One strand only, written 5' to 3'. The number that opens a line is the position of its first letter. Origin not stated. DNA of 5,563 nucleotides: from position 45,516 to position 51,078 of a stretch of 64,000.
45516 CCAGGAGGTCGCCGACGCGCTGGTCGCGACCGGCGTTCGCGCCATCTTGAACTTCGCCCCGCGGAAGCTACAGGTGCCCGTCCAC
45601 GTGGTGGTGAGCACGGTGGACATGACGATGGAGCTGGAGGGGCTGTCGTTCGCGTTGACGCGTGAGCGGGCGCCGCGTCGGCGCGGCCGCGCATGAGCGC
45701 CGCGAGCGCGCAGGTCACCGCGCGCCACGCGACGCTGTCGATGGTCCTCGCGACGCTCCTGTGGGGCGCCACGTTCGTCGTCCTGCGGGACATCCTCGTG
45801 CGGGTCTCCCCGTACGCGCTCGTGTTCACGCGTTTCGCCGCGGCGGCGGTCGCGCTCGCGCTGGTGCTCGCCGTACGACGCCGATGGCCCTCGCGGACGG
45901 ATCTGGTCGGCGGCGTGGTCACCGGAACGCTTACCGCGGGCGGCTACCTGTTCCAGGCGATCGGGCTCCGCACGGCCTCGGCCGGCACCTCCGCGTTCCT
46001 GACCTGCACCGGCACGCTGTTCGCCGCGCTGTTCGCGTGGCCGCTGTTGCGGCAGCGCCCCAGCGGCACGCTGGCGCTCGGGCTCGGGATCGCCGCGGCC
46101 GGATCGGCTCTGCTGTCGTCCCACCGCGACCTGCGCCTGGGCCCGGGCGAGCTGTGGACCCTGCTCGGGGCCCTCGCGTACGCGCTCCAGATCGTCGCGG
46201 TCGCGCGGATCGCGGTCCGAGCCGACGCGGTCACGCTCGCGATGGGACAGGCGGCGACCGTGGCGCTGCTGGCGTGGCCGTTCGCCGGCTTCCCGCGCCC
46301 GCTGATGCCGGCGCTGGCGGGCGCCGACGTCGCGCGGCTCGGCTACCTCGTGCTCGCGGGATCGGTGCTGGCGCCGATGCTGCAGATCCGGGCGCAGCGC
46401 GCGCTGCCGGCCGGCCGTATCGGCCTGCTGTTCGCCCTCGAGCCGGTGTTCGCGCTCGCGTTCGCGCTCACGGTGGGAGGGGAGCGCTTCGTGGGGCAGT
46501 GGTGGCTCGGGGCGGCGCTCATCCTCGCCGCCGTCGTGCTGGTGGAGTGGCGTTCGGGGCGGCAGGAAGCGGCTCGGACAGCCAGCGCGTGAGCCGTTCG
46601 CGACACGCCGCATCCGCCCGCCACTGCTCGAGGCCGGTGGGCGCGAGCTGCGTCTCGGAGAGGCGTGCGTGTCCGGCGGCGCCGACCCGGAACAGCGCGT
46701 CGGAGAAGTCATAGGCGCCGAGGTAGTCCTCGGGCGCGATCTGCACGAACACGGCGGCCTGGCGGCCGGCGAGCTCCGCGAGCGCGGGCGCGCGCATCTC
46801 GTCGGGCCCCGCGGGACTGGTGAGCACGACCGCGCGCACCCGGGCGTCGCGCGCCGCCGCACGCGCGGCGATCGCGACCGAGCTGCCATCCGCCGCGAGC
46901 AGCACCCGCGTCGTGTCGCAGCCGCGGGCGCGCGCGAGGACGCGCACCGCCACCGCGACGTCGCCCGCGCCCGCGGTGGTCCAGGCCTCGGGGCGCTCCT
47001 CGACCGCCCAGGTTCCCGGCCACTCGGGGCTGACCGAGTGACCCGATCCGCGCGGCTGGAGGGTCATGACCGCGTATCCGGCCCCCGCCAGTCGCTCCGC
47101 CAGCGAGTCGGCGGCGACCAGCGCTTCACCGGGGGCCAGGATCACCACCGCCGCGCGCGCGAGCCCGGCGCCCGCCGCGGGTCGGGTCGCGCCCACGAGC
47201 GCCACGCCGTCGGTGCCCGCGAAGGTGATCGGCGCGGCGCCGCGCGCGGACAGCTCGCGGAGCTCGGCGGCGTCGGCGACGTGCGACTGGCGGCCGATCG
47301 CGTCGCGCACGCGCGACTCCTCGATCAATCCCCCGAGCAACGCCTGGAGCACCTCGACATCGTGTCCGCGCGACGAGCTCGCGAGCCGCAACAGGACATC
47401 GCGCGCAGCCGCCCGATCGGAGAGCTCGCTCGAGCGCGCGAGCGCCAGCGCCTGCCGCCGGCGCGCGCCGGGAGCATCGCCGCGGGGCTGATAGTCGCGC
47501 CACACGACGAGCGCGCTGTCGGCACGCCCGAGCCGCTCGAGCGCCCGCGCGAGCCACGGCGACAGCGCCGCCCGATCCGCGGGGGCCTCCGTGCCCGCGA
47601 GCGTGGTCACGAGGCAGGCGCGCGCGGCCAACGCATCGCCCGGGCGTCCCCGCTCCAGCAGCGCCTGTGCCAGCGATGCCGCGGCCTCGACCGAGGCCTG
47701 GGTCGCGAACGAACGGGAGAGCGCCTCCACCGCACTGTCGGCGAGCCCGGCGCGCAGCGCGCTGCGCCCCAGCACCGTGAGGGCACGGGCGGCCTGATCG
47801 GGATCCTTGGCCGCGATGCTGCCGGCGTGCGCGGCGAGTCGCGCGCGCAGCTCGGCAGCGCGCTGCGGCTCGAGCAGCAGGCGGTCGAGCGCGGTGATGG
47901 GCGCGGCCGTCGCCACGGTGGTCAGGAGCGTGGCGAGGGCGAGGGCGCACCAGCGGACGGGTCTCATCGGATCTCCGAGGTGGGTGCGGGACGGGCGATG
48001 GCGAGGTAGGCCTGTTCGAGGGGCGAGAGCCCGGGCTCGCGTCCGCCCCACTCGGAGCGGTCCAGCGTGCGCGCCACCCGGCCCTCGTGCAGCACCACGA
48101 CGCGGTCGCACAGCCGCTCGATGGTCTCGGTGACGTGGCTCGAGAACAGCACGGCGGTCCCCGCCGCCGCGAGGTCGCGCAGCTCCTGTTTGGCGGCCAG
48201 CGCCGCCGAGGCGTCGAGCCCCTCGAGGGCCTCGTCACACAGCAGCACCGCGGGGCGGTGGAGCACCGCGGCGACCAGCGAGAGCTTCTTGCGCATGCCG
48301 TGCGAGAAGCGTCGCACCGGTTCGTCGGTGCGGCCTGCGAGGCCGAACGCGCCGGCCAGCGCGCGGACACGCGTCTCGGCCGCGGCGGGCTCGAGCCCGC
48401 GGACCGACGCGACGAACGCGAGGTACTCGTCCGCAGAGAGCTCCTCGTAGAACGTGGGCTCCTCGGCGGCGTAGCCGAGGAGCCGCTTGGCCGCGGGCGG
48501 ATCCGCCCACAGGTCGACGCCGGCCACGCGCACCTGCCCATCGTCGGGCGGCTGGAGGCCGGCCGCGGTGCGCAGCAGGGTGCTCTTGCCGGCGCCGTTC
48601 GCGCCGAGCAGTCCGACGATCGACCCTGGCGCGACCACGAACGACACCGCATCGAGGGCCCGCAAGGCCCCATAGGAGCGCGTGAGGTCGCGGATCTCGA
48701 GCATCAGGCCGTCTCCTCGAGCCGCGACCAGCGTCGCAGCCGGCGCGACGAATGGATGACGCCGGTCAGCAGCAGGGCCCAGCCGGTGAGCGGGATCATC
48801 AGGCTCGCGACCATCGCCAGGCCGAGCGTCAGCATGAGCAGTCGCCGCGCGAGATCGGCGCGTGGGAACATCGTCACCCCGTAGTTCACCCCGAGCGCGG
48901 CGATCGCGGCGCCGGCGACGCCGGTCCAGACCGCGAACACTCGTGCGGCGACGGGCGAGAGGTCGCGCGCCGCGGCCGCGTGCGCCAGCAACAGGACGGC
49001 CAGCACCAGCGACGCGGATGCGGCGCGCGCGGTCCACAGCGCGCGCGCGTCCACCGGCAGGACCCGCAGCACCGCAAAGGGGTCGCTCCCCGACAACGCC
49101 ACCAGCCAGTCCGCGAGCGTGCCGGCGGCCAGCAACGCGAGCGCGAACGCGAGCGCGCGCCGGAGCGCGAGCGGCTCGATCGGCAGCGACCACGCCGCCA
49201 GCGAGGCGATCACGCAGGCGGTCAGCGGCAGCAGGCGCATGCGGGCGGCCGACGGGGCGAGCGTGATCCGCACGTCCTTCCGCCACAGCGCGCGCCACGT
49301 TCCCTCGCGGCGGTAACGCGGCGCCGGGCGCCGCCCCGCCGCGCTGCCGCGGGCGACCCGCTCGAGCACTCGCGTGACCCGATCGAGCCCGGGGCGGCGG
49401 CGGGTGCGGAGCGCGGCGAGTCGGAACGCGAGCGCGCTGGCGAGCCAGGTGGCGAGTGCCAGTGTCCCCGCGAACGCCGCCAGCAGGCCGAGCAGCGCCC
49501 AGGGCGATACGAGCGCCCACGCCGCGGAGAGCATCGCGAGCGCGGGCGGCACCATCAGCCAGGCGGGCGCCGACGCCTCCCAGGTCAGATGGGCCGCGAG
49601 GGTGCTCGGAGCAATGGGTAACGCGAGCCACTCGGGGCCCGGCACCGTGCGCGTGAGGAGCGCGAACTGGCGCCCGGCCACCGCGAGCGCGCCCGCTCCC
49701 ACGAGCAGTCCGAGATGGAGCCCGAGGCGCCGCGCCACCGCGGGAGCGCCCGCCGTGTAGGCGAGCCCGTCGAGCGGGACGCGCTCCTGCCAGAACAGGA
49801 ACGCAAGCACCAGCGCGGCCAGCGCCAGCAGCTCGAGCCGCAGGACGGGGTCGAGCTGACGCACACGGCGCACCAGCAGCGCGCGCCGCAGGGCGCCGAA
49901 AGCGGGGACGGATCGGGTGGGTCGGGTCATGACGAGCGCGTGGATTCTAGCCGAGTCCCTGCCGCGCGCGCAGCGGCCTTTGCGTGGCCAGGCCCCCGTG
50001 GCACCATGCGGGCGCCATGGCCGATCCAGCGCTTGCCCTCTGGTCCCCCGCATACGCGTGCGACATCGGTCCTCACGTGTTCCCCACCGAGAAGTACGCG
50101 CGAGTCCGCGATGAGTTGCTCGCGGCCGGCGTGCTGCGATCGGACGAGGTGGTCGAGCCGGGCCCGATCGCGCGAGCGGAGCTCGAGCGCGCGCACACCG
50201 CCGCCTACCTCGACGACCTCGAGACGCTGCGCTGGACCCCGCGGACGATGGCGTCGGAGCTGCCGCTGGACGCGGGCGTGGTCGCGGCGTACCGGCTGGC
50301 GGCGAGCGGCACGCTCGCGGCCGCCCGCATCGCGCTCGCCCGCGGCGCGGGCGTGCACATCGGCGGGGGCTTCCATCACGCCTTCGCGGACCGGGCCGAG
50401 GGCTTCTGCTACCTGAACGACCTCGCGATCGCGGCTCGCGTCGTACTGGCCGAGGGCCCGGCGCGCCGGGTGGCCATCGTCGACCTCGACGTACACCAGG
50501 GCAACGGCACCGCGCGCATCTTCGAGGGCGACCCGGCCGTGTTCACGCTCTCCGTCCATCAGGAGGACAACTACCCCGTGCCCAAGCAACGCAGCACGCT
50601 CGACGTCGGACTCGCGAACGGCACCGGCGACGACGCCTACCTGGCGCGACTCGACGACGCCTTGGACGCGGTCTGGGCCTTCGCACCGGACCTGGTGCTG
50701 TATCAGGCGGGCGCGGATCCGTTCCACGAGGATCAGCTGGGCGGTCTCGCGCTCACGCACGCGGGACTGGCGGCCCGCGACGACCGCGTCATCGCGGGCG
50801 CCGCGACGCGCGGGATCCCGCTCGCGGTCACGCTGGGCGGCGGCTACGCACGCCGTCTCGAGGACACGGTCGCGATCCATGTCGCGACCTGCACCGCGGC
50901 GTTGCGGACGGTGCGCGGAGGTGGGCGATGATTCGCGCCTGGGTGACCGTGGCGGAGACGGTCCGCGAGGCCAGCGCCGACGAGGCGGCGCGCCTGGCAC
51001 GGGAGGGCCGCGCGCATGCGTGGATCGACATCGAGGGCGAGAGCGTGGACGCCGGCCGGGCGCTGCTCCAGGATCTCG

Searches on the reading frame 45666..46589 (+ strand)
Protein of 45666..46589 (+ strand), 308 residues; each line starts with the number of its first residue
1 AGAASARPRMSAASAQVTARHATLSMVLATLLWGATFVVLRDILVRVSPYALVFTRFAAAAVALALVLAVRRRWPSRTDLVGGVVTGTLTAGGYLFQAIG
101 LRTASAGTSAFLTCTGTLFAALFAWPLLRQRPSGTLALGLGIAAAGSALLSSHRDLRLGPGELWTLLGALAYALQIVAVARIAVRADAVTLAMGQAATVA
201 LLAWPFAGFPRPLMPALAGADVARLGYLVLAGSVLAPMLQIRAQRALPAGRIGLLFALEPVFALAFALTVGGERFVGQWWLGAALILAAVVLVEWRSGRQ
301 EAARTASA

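Call 69: search_protein_families(library=pfam, proteins=[window:45666-46589:+], max_evalue=0.0001)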
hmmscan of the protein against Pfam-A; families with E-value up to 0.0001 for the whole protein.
window:45666-46589:+ (308 aa): 1 family
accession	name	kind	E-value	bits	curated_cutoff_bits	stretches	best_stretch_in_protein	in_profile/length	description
PF00892.27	EamA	-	3.2e-32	112.1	28.2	2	24-151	5-134/135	EamA-like transporter family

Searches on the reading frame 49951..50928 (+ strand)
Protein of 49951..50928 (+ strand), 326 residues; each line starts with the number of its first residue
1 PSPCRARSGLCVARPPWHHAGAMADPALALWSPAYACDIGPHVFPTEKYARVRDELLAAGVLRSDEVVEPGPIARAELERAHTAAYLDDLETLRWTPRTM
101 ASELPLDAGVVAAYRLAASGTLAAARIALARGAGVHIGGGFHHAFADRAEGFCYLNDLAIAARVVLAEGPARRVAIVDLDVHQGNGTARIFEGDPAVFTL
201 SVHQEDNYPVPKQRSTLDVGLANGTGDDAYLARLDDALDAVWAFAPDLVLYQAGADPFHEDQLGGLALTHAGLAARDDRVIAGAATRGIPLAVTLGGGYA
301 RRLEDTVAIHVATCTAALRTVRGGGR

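Call 34: search_protein_families(library=pfam, proteins=[window:49951-50928:+], max_evalue=0.01)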
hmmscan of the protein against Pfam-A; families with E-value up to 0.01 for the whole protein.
window:49951-50928:+ (326 aa): 1 family
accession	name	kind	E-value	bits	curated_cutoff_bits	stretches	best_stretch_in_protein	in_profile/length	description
PF00850.24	Hist_deacetyl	-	1.1e-63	215.8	27.9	1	42-311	1-295/298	Histone deacetylase domain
